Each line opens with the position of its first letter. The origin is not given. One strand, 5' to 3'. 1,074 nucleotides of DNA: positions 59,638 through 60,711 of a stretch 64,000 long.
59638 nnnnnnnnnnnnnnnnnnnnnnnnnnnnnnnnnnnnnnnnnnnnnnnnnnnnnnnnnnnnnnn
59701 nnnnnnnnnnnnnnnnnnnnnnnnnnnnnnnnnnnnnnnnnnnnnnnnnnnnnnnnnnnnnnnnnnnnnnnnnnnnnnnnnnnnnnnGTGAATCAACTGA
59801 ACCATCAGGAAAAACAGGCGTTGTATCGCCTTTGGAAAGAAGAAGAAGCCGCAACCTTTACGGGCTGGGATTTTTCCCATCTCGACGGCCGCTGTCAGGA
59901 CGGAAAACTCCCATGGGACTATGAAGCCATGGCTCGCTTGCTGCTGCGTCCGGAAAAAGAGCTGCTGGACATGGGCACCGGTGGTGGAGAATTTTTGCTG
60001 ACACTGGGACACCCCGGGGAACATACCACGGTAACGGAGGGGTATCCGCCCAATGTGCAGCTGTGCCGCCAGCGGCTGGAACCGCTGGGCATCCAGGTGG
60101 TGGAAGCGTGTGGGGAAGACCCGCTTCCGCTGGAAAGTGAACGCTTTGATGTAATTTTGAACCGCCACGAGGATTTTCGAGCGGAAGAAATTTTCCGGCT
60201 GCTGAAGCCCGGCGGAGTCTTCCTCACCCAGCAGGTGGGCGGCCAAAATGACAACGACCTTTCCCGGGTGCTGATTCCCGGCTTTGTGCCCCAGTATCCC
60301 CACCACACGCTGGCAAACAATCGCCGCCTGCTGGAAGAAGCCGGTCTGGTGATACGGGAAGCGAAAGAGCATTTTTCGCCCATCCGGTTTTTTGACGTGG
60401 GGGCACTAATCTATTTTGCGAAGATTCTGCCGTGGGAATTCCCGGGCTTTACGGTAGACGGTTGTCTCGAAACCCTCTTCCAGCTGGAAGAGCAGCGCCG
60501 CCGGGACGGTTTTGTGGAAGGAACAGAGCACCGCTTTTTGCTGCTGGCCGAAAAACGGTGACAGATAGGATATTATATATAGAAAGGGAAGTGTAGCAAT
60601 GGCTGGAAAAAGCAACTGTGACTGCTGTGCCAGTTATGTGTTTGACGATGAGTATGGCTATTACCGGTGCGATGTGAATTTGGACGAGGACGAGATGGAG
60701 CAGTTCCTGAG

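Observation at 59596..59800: Leader peptide with mutually exclusive hairpins upstream of a SAM methyltransferase (translation-attenuation candidate)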

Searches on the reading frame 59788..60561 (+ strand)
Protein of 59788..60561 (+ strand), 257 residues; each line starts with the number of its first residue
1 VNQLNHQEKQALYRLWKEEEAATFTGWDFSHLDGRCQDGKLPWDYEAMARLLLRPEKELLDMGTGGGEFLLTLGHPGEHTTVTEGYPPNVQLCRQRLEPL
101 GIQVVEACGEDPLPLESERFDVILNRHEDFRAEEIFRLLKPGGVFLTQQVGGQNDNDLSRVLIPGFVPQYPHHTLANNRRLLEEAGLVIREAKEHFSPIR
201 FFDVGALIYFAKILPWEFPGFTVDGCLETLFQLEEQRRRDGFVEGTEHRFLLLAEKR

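Call 4: search_protein_families(library=pfam, proteins=[window:59788-60561:+], max_evalue=0.01)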
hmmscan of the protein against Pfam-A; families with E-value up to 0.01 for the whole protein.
window:59788-60561:+ (257 aa): 5 families
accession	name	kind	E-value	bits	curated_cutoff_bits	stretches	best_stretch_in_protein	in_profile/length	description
PF08241.18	Methyltransf_11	-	1.3e-09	39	21.2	1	60-146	1-94/95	Methyltransferase domain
PF13649.12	Methyltransf_25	-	2.7e-07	31.6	27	1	60-143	2-97/97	Methyltransferase domain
PF13489.12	Methyltransf_23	-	3.5e-07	30.5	27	1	49-191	14-163/164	Methyltransferase domain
PF13847.12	Methyltransf_31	-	1.1e-05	25.7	27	1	55-151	3-113/145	Methyltransferase domain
PF08242.18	Methyltransf_12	-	0.0052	17.9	30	0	60-125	1-71/98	Methyltransferase domain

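Call 8: find_homologous_proteins(query=window:59788-60561:+)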
Query window:59788-60561:+ (257 aa): 7795 proteins with E <= 0.001 among 8000 candidates; the best 120 are listed.
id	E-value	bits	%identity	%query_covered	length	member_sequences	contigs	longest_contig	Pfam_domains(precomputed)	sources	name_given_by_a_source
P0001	1.1e-165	568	95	100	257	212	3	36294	PF13489.13,PF13649.13,PF08241.19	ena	-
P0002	3.2e-156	537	89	100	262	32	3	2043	PF13847.13,PF13649.13,PF08241.19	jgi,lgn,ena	-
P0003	1.4e-147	508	88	97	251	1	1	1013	PF13847.13,PF13489.13,PF13649.13,PF08241.19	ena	-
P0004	1.8e-138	478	84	97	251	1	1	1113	PF13649.13,PF08241.19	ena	-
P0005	6.7e-129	447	94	82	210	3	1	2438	PF13847.13,PF13489.13,PF13649.13,PF08241.19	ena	-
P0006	3.8e-124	431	76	97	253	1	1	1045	PF13489.13,PF08241.19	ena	-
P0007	4.4e-110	385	67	94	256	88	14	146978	PF13847.13,PF13649.13,PF08241.19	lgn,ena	-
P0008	8.2e-98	345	59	95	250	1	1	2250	PF08241.19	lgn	-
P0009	5.0e-97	343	60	96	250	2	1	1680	PF13649.13,PF08241.19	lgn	-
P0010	3.0e-96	340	97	60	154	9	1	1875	-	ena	-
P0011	7.5e-94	332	59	97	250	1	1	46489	PF13649.13,PF08241.19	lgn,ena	-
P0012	3.0e-92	327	58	95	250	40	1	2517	PF13649.13,PF08241.19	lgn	-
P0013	6.3e-92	326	56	94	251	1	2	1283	PF13489.13,PF08241.19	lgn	-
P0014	9.7e-92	325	55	98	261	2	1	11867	PF13489.13,PF13649.13,PF08241.19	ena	-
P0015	2.0e-91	324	58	97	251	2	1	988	PF08241.19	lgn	-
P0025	1.8e-89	318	56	94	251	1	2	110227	PF13649.13,PF08241.19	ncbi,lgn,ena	-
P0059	1.1e-86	309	56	97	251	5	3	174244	PF08241.19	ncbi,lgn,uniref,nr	ncbi:class I SAM-dependent methyltransferase [Harryflintia acetispora]|uniref:Methyltransferase fami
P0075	9.8e-86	306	55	94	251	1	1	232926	PF08241.19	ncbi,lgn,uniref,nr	ncbi:methyltransferase [Vallitalea longa]|uniref:Methyltransferase n=1 Tax=Vallitalea longa TaxID=29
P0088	4.3e-85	303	55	96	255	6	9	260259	PF13649.13,PF08241.19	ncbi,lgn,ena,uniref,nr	ncbi:class I SAM-dependent methyltransferase [Acutalibacter sp. 1XD8-33]|uniref:class I SAM-dependen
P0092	5.7e-85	303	57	94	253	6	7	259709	PF13649.13,PF08241.19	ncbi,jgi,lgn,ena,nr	ncbi:MAG: class I SAM-dependent methyltransferase [Clostridiaceae bacterium]|nr:class I SAM-dependen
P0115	7.9e-84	299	52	96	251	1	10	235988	PF08241.19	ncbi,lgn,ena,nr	ncbi:MAG: class I SAM-dependent methyltransferase [Halanaerobiaceae bacterium]|nr:class I SAM-depend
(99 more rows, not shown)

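Call 9: find_encoding_contigs(protein=P0001, flank=3000, max_places=4)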
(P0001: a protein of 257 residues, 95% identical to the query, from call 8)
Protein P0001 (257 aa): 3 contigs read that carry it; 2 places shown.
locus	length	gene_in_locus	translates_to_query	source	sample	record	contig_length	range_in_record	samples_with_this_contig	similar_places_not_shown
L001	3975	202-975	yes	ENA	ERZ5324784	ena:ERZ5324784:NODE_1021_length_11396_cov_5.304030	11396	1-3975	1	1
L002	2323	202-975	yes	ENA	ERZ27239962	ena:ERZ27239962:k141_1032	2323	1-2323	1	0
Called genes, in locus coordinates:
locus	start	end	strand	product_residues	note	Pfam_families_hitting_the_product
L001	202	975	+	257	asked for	PF13489:Methyltransf_23 (faint), PF08241:Methyltransf_11, PF13649:Methyltransf_25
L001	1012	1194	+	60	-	PF20076:DUF6472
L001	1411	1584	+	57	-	-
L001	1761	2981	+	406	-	PF03990:DUF348 (weak), PF07501:G5, PF06725:3D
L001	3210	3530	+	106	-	-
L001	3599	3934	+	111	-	-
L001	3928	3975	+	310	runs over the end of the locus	PF03547:Mem_trans, PF01758:SBF (weak)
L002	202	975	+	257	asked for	PF13489:Methyltransf_23 (faint), PF08241:Methyltransf_11, PF13649:Methyltransf_25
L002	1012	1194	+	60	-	PF20076:DUF6472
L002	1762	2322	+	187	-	?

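Call 10: find_encoding_contigs(protein=P0007, flank=3000, max_places=6)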
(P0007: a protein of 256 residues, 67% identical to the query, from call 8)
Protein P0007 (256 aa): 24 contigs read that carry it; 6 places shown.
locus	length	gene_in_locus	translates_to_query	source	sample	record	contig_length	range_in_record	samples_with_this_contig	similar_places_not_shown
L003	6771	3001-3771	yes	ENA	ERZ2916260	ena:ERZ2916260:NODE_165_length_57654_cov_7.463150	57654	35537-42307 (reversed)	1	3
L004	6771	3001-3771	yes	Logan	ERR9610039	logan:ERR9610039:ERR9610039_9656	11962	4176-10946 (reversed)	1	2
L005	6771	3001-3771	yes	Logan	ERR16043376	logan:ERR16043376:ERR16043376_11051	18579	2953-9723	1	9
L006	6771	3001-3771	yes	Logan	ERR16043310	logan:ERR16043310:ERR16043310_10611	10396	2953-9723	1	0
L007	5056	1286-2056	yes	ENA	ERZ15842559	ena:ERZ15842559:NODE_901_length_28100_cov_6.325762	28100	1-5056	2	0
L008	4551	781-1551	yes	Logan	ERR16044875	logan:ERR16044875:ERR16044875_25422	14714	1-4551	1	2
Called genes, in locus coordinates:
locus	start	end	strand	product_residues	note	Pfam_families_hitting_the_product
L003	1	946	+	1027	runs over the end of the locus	PF01074:Glyco_hydro_38N, PF09261:Alpha-mann_mid, PF07748:Glyco_hydro_38C, PF17677:Glyco_hydro38C2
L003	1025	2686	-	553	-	PF01266:DAO (faint), PF07992:Pyr_redox_2, PF13450:NAD_binding_8 (faint), PF13738:Pyr_redox_3, PF00070:Pyr_redox, PF02852:Pyr_redox_dim, PF00581:Rhodanese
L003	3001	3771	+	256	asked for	PF13847:Methyltransf_31 (faint), PF08241:Methyltransf_11, PF13649:Methyltransf_25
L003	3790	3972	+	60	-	PF20076:DUF6472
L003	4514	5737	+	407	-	PF03990:DUF348 (weak), PF07501:G5, PF06725:3D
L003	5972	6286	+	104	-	-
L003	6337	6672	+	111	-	-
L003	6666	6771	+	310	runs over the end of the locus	PF03547:Mem_trans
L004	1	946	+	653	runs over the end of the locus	?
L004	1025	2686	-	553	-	PF01266:DAO (faint), PF07992:Pyr_redox_2, PF13450:NAD_binding_8 (faint), PF13738:Pyr_redox_3, PF00070:Pyr_redox, PF02852:Pyr_redox_dim, PF00581:Rhodanese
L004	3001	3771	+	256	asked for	PF13847:Methyltransf_31 (faint), PF08241:Methyltransf_11, PF13649:Methyltransf_25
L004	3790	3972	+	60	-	PF20076:DUF6472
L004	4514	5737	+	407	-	PF03990:DUF348 (weak), PF07501:G5, PF06725:3D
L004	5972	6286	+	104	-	-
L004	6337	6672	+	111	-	-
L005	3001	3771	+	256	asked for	PF13847:Methyltransf_31 (faint), PF08241:Methyltransf_11, PF13649:Methyltransf_25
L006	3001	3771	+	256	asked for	PF13847:Methyltransf_31 (faint), PF08241:Methyltransf_11, PF13649:Methyltransf_25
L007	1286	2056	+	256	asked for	PF13847:Methyltransf_31 (faint), PF08241:Methyltransf_11, PF13649:Methyltransf_25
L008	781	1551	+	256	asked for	PF13847:Methyltransf_31 (faint), PF08241:Methyltransf_11, PF13649:Methyltransf_25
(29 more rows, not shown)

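Call 11: find_encoding_contigs(protein=P0002, flank=3000, max_places=4)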
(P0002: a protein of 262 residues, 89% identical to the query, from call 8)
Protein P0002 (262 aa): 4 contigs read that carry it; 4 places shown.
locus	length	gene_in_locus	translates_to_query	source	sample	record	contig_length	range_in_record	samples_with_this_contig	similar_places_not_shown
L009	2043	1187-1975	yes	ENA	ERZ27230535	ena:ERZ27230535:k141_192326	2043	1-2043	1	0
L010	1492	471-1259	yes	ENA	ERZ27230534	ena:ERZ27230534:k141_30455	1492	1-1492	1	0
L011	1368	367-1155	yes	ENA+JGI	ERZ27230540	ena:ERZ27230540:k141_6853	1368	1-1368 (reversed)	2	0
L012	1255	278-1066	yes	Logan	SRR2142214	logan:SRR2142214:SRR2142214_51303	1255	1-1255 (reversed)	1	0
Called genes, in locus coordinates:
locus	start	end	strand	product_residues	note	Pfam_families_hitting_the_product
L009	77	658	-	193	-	PF12801:Fer4_5 (faint)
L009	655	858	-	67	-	PF00037:Fer4 (weak), PF14697:Fer4_21, PF12838:Fer4_7, PF13187:Fer4_9 (weak), PF25160:LdpA_Fe-S-bd (weak), PF00037:Fer4, PF12797:Fer4_2 (weak), PF12837:Fer4_6 (weak), +3 more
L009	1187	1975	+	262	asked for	PF13847:Methyltransf_31 (faint), PF08241:Methyltransf_11, PF13649:Methyltransf_25 (weak)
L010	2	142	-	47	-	?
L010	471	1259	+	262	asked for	PF13847:Methyltransf_31 (faint), PF08241:Methyltransf_11, PF13649:Methyltransf_25 (weak)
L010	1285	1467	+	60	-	PF20076:DUF6472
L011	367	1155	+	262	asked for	PF13847:Methyltransf_31 (faint), PF08241:Methyltransf_11, PF13649:Methyltransf_25 (weak)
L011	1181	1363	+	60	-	PF20076:DUF6472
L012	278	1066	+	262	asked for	PF13847:Methyltransf_31 (faint), PF08241:Methyltransf_11, PF13649:Methyltransf_25 (weak)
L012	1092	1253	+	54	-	?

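Call 14: find_related_loci(query=window:59788-60561:+, collection=genome_contigs, flank=2500)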
Query window:59788-60561:+ (257 aa) in genome_contigs; peptide patterns used: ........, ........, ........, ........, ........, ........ (x = any residue, [..] = any of these).
150 stretches matched a pattern; 10 encode a relative of the query (tblastn E <= 1e-3); 10 distinct loci.
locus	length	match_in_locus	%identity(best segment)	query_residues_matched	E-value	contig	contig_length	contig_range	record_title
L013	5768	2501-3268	94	1-256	9e-165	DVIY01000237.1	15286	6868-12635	MAG TPA_asm: Candidatus Gallacutalibacter pullistercoris isolate 13869 ChiHcolR5__C313427_L15286_SRR6323280, whole genom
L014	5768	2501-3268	88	1-256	7e-156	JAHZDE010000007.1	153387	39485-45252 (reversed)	MAG: Clostridiales bacterium isolate HRGM_Genome_2450 HRGM_Genome_2450_7, whole genome shotgun sequence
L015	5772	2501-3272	88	1-257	2e-128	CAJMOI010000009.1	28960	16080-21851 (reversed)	TPA_asm: uncultured bacterium isolate SRR1778451-bin.23 genome assembly, contig: NODE_1117_length_28960_cov_3.553157, wh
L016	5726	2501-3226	67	16-257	5e-104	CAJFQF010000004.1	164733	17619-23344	Candidatus Heritagella intestinalis isolate Chicken_13_mag_131 genome assembly, contig: MAGpy_11413_13_idba_bin_131_fasc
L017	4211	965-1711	49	6-254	3e-83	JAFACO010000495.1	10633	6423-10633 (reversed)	MAG: Bacillota bacterium isolate OH_SBB_49 k127_772241, whole genome shotgun sequence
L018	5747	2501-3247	46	6-254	4e-79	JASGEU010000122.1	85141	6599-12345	MAG: Mobilitalea sp. isolate 7M009 JMF-2106-05-0007A.bin.9_121, whole genome shotgun sequence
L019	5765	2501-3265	46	2-256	3e-75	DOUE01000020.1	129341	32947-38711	MAG TPA_asm: Erysipelotrichaceae bacterium isolate UBA12416 contig_323, whole genome shotgun sequence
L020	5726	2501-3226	48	16-256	4e-71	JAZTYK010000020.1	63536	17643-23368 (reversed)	MAG: Oscillospiraceae bacterium isolate T1900045326_YK20190015.MAGScoT_cleanbin_000023 SGB_6454_k141_1383929, whole geno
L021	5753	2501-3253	44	8-256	7e-66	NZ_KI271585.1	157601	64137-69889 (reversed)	Schleiferilactobacillus shenzhenensis LY-73 LY73.Scaffold4, whole genome shotgun sequence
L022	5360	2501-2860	35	88-254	3e-32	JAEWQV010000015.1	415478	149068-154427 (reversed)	MAG: Bacillota bacterium isolate OH_SBrB_32 k127_235812, whole genome shotgun sequence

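Call 19: find_encoding_contigs(protein=P0011, flank=2500, max_places=2)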
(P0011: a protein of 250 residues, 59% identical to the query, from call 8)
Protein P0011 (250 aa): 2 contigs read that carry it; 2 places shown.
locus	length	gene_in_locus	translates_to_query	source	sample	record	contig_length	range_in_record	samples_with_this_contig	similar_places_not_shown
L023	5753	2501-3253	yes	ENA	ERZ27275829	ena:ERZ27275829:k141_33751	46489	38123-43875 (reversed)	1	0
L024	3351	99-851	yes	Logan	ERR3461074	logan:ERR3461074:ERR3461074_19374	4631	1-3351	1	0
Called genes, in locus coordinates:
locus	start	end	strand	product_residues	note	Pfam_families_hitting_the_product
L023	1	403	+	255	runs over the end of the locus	PF00005:ABC_tran, PF13304:AAA_21 (faint)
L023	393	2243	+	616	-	PF02687:FtsX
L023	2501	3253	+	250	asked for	PF08241:Methyltransf_11, PF13649:Methyltransf_25 (weak)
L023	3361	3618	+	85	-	PF03840:SecG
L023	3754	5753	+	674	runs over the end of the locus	PF08206:OB_RNB, PF17876:CSD2, PF00773:RNB, PF00575:S1 (weak)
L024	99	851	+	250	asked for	PF08241:Methyltransf_11, PF13649:Methyltransf_25 (weak)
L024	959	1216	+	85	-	PF03840:SecG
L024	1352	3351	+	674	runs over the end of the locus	PF08206:OB_RNB, PF17876:CSD2, PF00773:RNB, PF00575:S1 (weak)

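Call 20: find_encoding_contigs(protein=P0059, flank=2500, max_places=2)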
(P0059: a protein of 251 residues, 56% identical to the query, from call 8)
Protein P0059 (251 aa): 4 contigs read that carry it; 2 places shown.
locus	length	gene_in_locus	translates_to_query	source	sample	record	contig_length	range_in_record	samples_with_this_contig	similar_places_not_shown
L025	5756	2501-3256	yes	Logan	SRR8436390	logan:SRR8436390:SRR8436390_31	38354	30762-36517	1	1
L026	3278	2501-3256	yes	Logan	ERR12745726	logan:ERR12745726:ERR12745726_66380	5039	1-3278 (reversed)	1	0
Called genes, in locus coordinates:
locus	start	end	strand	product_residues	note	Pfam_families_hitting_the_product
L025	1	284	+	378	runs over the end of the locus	PF13646:HEAT_2 (weak)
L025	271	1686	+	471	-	PF00535:Glycos_transf_2, PF10111:Glyco_tranf_2_2 (faint), PF13641:Glyco_tranf_2_3, PF03142:Chitin_synth_2 (faint), PF13632:Glyco_trans_2_3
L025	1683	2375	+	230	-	PF09359:VTC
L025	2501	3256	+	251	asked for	PF08241:Methyltransf_11 (faint)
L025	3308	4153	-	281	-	PF01116:F_bP_aldolase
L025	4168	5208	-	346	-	PF01380:SIS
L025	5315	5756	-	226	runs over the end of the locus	PF01909:NTP_transf_2 (weak), PF18765:Polbeta (faint)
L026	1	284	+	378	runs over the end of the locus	PF13646:HEAT_2 (weak)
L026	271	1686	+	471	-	PF00535:Glycos_transf_2, PF10111:Glyco_tranf_2_2 (faint), PF13641:Glyco_tranf_2_3, PF03142:Chitin_synth_2 (faint), PF13632:Glyco_trans_2_3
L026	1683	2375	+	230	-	PF09359:VTC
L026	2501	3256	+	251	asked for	PF08241:Methyltransf_11 (faint)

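Call 21: find_encoding_contigs(protein=P0088, flank=2500, max_places=2)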
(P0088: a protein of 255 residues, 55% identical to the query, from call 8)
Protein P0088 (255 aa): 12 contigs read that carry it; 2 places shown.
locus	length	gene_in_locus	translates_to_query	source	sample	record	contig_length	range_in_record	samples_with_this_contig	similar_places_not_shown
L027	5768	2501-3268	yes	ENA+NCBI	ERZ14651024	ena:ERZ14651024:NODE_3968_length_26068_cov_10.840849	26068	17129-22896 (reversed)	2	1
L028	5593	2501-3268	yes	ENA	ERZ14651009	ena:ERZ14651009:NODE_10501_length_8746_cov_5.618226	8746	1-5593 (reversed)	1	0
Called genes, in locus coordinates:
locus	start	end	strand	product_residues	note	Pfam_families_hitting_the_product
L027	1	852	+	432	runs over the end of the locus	PF00162:PGK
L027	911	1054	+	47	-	-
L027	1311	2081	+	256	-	PF00121:TIM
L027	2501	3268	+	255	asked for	PF13649:Methyltransf_25 (faint), PF08241:Methyltransf_11 (weak)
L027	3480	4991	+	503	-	PF01676:Metalloenzyme, PF06415:iPGM_N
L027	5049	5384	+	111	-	PF12650:DUF3784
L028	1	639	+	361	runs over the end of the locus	PF00162:PGK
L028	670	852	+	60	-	PF00162:PGK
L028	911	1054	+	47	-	-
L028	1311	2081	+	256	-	PF00121:TIM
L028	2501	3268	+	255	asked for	PF13649:Methyltransf_25 (faint), PF08241:Methyltransf_11 (weak)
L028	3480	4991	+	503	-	PF01676:Metalloenzyme, PF06415:iPGM_N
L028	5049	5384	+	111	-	PF12650:DUF3784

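Call 23: search_protein_families(library=ncbifam, proteins=[window:59788-60561:+], max_evalue=0.01)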
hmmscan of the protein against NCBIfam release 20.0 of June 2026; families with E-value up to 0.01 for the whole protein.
window:59788-60561:+ (257 aa): 3 families
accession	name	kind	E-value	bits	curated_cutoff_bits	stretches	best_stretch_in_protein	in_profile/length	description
NF045823.1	PthPhpthDimycoMt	equivalog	8.5e-05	21.8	300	1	63-150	76-169/256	phthiotriol/phenolphthiotriol dimycocerosates methyltransferase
NF045667.1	MTase_DVU1556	equivalog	0.00018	21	155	1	47-193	14-166/213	DVU_1556 family methyltransferase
NF045825.1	FAmtase_mtf2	equivalog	0.007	15.6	400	0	63-149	68-160/248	fatty-acid O-methyltransferase Mtf2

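Call 24: search_solved_structures(query=window:59788-60561:+, max_evalue=0.01)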
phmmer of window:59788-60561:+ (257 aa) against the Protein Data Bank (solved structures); distinct sequences matched with E-value up to 0.01: 1.
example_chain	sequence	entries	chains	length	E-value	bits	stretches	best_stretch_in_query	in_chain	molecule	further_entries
8k76_A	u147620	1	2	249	0.0024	20.5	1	57-147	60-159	S-adenosylmethionine-dependent methyltransferase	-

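Call 59: predict_structure(alignment_id=A3)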
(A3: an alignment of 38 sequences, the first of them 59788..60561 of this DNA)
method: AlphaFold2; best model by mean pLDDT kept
length: 257 residues; sequences in the alignment: 38
mean_pLDDT: 95.3   pTM: 0.89
mean pLDDT of the five models: 95.3, 94.0, 93.7, 93.5, 93.0
residues with pLDDT >= 90: 230; 70-90: 24; 50-70: 3; < 50: 0
segments of 3 or more residues with pLDDT < 50: none
pLDDT, mean of each block of 10 residues (from residue 1): 89 98 82 95 97 98 90 97 92 95 94 97 95 98 98 96 93 97 99 98 98 93 97 97 98 98
secondary structure, 60 per line:
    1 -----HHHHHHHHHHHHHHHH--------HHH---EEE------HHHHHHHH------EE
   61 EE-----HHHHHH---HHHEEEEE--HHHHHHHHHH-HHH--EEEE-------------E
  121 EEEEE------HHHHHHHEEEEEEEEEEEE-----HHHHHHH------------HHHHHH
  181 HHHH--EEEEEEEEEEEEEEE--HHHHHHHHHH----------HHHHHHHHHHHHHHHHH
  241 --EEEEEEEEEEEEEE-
elements in order: H6-21 E36-38 H45-52 E59-62 H68-73 E80-84 H87-96 E103-106 E120-125 H132-138 E139-150 H156-162 H175-184 E187-201 H204-213 H224-240 E243-256

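Call 61: fold_search(model_id=the predicted structure, library=pdb)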
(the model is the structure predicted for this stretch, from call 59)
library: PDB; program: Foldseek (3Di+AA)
matches with E <= 10: 1886; with E <= 0.001: 1168
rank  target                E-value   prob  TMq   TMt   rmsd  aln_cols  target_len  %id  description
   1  1p91_A                5.9e-14  1.00  0.59  0.57   9.1       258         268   15  Crystal Structure of RlmA(I) enzyme: 23S rRNA n1-G745 methyltransferase (NORTHEAST STRUCTURAL GENOMICS CONSORTIUM TARG (released 2004-03-30)
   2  3ccf_B                6.8e-14  1.00  0.62  0.66   4.5       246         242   16  Crystal structure of putative methyltransferase (YP_321342.1) from Anabaena variabilis ATCC 29413 at 1.90 A resolution (released 2008-03-11)
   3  3ccf_A                2.2e-13  1.00  0.64  0.69   4.1       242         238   15  Crystal structure of putative methyltransferase (YP_321342.1) from Anabaena variabilis ATCC 29413 at 1.90 A resolution (released 2008-03-11)
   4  8x8i_A                1.3e-12  1.00  0.60  0.64   6.0       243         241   14  The structure of AbBioc in complex with SAM cofactor (released 2024-11-13)
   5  8x8i_C                1.3e-12  1.00  0.59  0.64   4.8       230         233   15  The structure of AbBioc in complex with SAM cofactor (released 2024-11-13)
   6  1p91_B                1.5e-12  1.00  0.58  0.58   4.2       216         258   18  Crystal Structure of RlmA(I) enzyme: 23S rRNA n1-G745 methyltransferase (NORTHEAST STRUCTURAL GENOMICS CONSORTIUM TARG (released 2004-03-30)
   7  1vl5_A                1.8e-12  1.00  0.56  0.62   5.5       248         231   18  CRYSTAL STRUCTURE OF A PUTATIVE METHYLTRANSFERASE (BH2331) FROM BACILLUS HALODURANS C-125 AT 1.95 A RESOLUTION (released 2004-08-17)
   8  8x8j_B                2.0e-12  1.00  0.60  0.65   5.9       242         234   14  The structure of AbBioc in complex with inhibitor sinefungin (released 2024-11-13)
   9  5jgl_A                2.1e-12  1.00  0.51  0.49   7.6       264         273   14  Crystal structure of GtmA in complex with S-Adenosylmethionine (released 2017-03-01)
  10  8x8j_A                2.3e-12  1.00  0.61  0.66   9.3       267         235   12  The structure of AbBioc in complex with inhibitor sinefungin (released 2024-11-13)
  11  1xxl_A                6.2e-12  1.00  0.56  0.61   6.0       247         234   19  The crystal structure of YcgJ protein from Bacillus subitilis at 2.1 A resolution (released 2004-11-23)
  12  5w7k_A                7.6e-12  1.00  0.58  0.55   5.5       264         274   15  Crystal structure of OxaG (released 2018-06-27)
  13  8zsa_C                7.6e-12  1.00  0.52  0.48   6.9       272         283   19  Crystal structure of 4VPMT2 (released 2025-03-19)
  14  4pne_A                7.6e-12  1.00  0.49  0.47  10.8       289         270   18  Crystal Structure of the [4+2]-Cyclase SpnF (released 2015-02-18)
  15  4pne_B                9.9e-12  1.00  0.50  0.48  11.8       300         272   17  Crystal Structure of the [4+2]-Cyclase SpnF (released 2015-02-18)
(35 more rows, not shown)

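Call 76: find_encoding_contigs(protein=P0075, flank=1500, max_places=1)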
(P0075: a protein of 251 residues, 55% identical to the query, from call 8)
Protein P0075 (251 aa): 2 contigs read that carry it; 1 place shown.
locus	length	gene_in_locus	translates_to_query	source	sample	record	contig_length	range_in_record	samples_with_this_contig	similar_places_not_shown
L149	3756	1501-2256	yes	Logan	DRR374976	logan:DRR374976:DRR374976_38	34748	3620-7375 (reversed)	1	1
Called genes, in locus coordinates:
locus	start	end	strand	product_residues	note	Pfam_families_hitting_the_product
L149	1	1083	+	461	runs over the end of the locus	PF01554:MatE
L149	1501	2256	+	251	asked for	PF08241:Methyltransf_11 (weak)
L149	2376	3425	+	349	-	PF01795:Methyltransf_5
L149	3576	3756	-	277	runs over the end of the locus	PF07210:DUF1416 (faint), PF13620:CarboxypepD_reg (weak), PF13715:CarbopepD_reg_2 (faint), PF17210:SdrD_B (faint), PF17802:SpaA (faint), PF23193:NOMO_3rd (faint), PF09430:EMC7_beta-sandw (faint), PF13620:CarboxypepD_reg (weak), +1 more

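Call 77: find_encoding_contigs(protein=P0115, flank=1500, max_places=1)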
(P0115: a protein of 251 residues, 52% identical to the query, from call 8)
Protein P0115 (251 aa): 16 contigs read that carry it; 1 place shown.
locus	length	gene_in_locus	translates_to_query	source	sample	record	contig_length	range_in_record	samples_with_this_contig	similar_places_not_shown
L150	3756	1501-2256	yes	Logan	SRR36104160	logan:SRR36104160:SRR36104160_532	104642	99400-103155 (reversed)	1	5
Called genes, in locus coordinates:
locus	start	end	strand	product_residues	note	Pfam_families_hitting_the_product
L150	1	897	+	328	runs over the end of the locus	PF00005:ABC_tran, PF13304:AAA_21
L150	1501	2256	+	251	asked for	PF08241:Methyltransf_11 (weak)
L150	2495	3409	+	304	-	PF02517:Rce1-like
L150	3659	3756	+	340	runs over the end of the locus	PF02885:Glycos_trans_3N, PF00591:Glycos_transf_3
